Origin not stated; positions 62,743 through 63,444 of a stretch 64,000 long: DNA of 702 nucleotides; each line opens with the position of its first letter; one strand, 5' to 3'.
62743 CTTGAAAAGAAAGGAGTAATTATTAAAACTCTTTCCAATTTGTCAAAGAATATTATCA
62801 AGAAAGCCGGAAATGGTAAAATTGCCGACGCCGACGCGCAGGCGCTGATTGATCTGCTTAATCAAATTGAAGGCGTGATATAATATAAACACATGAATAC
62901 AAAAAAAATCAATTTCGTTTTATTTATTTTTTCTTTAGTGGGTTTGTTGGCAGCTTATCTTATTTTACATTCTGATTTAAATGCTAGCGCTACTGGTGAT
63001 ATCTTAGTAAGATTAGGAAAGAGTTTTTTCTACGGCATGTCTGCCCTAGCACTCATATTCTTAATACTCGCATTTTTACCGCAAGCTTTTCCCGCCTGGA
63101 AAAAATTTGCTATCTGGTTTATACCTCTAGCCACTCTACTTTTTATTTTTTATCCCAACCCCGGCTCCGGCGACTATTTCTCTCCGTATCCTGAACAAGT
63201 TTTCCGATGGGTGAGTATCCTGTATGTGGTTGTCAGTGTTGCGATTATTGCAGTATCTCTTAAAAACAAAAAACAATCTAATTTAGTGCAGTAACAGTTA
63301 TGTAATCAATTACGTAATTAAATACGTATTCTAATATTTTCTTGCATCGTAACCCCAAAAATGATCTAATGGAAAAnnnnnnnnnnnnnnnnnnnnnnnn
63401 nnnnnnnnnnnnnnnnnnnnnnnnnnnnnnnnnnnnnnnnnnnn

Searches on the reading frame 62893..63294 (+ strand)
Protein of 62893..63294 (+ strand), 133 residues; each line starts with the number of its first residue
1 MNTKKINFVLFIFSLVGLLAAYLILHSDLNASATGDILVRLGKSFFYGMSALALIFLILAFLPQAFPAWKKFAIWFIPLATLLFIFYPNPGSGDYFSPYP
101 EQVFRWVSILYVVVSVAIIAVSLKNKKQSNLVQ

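Call 25: search_protein_families(library=pfam, proteins=[window:62893-63294:+], max_evalue=0.01)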
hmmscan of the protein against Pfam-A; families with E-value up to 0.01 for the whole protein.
window:62893-63294:+ (133 aa): 0 families

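Call 54: find_encoding_contigs(protein=window:62893-63294:+, flank=6000, max_places=10)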
Protein window:62893-63294:+ (133 aa): 23 contigs read that carry it; 3 places shown.
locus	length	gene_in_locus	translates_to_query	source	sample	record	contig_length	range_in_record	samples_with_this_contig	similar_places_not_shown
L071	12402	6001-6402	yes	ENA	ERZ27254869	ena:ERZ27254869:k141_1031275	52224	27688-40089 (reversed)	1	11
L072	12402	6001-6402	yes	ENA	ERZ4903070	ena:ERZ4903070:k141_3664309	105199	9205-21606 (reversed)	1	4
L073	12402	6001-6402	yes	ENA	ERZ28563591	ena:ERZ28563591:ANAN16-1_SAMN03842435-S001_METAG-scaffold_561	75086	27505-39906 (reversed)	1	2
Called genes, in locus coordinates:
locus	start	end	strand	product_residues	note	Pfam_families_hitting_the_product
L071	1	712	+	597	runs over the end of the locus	PF03485:Arg_tRNA_synt_N, PF00750:tRNA-synt_1d, PF05746:DALR_1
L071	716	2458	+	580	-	PF05970:PIF1, PF13245:AAA_19, PF13401:AAA_22, PF13604:AAA_30, PF21530:Pif1_2B_dom (weak), PF14493:HTH_40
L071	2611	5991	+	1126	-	PF13229:Beta_helix, PF02450:LCAT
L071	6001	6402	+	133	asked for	-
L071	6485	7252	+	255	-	PF06044:DpnI, PF17726:DpnI_C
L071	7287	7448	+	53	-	-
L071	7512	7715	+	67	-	-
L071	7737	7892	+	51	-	-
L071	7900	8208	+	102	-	PF02617:ClpS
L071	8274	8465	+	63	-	PF04014:MazE_antitoxin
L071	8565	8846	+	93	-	PF12728:HTH_17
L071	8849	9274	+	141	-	PF02661:Fic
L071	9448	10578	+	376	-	PF13784:Fic_N, PF02661:Fic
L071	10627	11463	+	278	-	PF13387:Lnb_N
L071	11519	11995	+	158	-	PF10706:Aminoglyc_resit (weak)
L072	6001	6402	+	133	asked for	-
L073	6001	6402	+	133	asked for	-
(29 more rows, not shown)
